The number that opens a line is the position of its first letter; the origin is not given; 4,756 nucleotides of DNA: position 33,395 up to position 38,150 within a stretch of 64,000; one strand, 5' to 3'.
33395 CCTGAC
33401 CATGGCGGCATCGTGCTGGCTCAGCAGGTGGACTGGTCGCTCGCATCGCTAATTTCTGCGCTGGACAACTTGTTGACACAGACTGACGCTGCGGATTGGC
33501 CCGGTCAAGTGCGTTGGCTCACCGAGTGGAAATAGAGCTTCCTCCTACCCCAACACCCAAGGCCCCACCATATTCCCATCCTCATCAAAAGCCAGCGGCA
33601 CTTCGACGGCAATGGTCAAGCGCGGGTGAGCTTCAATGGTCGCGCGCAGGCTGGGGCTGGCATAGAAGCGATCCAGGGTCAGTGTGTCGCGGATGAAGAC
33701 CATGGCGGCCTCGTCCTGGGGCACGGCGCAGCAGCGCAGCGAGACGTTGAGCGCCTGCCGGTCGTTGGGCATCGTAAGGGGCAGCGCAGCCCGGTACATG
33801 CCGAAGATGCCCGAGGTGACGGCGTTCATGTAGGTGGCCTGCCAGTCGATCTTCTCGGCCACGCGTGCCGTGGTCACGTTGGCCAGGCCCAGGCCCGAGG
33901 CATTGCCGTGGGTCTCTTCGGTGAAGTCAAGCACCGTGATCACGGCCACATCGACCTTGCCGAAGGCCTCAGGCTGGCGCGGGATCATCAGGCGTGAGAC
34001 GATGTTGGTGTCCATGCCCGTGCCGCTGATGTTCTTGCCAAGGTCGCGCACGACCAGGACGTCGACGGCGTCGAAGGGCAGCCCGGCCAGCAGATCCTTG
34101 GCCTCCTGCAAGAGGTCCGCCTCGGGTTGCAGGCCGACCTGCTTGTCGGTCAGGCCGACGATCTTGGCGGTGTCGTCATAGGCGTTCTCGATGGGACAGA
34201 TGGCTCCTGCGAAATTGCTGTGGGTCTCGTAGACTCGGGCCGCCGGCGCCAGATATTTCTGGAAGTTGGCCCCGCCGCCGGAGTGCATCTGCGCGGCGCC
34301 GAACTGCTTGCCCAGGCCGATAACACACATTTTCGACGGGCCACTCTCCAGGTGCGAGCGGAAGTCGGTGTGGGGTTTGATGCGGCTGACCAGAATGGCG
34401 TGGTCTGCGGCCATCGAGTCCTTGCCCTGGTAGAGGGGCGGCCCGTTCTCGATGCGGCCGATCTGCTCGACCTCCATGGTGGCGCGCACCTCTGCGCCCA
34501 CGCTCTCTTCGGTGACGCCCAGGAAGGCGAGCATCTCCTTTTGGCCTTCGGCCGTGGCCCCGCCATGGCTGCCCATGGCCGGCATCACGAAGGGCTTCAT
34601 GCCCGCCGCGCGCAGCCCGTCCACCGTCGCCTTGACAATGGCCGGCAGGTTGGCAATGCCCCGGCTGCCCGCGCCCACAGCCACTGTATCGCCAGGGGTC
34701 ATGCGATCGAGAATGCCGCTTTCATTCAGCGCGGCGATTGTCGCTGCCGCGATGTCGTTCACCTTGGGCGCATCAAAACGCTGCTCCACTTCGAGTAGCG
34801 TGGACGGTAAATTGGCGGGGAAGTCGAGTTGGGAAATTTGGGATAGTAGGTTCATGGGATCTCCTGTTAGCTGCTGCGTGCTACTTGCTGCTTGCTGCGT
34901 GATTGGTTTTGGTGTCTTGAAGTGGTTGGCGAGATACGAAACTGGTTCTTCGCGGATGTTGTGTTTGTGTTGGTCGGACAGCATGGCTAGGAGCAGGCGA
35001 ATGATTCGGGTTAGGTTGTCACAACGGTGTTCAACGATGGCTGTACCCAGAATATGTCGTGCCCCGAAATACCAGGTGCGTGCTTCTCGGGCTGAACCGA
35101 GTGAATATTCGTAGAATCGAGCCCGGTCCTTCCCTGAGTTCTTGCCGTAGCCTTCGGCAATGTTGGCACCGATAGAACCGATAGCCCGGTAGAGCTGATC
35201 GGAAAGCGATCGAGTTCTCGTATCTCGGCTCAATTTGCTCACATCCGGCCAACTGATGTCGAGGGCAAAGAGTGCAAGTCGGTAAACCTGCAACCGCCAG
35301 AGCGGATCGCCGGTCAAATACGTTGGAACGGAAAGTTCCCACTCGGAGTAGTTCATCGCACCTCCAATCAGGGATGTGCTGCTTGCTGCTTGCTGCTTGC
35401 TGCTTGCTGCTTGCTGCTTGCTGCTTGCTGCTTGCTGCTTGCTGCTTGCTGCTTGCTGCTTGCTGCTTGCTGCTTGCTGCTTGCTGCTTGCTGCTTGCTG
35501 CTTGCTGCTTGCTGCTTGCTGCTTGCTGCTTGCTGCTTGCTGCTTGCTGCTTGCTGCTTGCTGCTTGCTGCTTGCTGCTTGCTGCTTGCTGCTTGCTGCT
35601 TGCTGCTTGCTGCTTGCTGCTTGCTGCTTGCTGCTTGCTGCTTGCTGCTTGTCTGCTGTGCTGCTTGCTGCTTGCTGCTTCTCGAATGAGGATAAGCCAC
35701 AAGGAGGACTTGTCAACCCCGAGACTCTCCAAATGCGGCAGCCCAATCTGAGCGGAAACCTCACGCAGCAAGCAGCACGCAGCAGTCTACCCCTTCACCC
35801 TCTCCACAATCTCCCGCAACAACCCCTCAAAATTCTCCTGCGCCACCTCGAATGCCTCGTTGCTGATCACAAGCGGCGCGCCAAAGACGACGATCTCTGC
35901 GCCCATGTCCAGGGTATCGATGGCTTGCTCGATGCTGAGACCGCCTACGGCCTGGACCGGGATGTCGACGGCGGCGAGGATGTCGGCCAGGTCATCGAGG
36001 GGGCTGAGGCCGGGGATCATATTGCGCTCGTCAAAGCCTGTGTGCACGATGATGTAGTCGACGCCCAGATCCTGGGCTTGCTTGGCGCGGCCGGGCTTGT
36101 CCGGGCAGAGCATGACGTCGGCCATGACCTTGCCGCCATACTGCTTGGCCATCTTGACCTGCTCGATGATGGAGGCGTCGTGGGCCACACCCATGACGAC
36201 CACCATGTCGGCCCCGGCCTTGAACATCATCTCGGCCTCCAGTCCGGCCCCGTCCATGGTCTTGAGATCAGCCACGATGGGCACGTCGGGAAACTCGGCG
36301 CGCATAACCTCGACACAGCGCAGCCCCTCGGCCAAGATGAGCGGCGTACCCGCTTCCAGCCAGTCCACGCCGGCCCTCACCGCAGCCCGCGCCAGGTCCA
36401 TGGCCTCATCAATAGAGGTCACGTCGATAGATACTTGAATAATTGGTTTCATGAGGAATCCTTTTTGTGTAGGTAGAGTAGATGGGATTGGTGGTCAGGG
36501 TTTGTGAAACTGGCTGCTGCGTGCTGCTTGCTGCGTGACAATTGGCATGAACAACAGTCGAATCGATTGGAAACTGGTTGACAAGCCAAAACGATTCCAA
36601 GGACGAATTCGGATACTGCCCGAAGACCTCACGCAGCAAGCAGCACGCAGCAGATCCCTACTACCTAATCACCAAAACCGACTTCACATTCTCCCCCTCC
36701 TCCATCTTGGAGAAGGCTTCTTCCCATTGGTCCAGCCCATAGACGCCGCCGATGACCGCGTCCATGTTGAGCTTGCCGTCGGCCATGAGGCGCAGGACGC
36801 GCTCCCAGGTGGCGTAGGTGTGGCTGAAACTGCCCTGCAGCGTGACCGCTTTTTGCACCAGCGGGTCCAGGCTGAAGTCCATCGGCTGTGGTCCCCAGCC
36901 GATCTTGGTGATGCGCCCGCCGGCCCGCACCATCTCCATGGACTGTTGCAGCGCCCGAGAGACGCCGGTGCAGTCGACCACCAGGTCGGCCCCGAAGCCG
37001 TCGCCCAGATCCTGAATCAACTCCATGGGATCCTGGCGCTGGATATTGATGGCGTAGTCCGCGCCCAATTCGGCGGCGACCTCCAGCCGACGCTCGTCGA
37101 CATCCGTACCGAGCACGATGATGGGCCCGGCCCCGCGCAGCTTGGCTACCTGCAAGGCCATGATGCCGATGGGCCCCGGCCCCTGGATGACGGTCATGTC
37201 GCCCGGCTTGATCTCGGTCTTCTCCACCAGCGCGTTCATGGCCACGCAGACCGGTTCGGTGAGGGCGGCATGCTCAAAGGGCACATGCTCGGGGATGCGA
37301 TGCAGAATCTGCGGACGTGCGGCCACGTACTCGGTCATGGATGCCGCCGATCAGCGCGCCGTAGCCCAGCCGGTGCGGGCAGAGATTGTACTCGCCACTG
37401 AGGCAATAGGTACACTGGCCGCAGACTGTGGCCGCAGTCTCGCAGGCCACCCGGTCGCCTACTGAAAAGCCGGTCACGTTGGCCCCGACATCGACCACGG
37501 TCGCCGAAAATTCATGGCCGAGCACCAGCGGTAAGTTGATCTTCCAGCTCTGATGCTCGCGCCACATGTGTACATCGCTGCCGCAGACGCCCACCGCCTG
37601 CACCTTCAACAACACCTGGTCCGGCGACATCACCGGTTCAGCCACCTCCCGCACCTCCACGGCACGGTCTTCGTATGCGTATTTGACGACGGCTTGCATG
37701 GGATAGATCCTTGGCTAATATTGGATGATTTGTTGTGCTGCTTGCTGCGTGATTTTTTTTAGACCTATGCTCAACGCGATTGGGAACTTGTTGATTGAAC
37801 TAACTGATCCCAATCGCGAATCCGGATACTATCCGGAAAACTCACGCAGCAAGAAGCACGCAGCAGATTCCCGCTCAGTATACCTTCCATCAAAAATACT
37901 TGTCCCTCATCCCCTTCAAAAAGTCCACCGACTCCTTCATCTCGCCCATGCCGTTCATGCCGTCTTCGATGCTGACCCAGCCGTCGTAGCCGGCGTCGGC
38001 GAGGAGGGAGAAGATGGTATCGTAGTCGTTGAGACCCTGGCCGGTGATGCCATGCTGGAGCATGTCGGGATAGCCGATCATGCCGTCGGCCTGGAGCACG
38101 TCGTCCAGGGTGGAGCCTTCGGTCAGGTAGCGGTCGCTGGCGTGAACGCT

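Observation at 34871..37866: Every internal intergenic gap of one operon is filled by a cassette bounded by the same 25-nt inverted repeat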

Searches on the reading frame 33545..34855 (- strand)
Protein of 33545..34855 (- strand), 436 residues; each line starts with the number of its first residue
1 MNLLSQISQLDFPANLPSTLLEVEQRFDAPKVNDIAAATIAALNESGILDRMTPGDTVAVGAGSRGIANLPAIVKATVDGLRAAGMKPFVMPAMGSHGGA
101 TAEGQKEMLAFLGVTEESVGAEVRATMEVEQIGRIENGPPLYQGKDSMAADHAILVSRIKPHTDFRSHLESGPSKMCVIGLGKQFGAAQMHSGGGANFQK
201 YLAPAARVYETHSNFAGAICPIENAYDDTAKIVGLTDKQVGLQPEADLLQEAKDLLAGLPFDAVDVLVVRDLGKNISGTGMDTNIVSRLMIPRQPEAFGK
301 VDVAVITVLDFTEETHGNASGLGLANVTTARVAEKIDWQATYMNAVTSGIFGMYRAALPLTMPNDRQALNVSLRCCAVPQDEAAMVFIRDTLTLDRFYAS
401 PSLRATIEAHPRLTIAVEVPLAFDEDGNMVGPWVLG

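Call 11: search_protein_families(library=pfam, proteins=[window:33545-34855:-])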
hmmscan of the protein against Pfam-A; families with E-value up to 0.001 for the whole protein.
window:33545-34855:- (436 aa): 2 families
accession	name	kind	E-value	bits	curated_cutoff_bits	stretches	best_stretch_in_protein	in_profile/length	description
PF04015.17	DUF362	-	1.6e-05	25.5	24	1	71-226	20-172/200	Domain of unknown function (DUF362)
PF09861.14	Lar_N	-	0.00051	19.7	23.3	1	73-163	73-167/204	Lactate racemase N-terminal domain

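Call 12: search_protein_families(library=ncbifam, proteins=[window:33545-34855:-])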
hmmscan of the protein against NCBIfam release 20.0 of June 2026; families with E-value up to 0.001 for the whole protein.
window:33545-34855:- (436 aa): 1 family
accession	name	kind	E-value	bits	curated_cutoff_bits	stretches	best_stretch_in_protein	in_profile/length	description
NF052515.1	NPN_iso_grp_22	equivalog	7.7e-137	456.4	400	1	19-408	3-390/392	nickel pincer cofactor-dependent isomerase, group 22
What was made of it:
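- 33545..34855 (-): Operon gene 4, a nickel-pincer-cofactor (LarA-like) isomerase, group 22. NF052515, 456 bits against a cutoff of 400 (call 12).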

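Call 60: search_protein_families(library=padloc, proteins=[window:33545-34855:-], max_evalue=0.01)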
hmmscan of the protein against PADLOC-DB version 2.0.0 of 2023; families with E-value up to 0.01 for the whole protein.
window:33545-34855:- (436 aa): 0 families

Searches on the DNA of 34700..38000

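Call 58: search_rna_families(source=window, start=34700, end=38000, threshold=evalue, max_evalue=1)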
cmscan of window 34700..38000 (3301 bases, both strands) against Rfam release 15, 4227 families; matches with E-value up to 1: 2.
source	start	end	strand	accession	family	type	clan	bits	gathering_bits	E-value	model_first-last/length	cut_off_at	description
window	36514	36653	+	RF03976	MIR898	Gene; miRNA;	-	25.2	75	0.032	20-135/154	no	MIR898 microRNA precursor family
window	37736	37859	+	RF04067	mir-4520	Gene; miRNA;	-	19.4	90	0.63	1-70/70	no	mir-4520 microRNA precursor family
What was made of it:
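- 36539..36628 (-): Cassette B core (90 nt), a paralogue of the C core. Rfam gives only sub-threshold miRNA-hairpin noise (call 58).
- On Any Rfam RNA family: Only sub-threshold miRNA-precursor hairpin hits fall on B and C (call 58).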
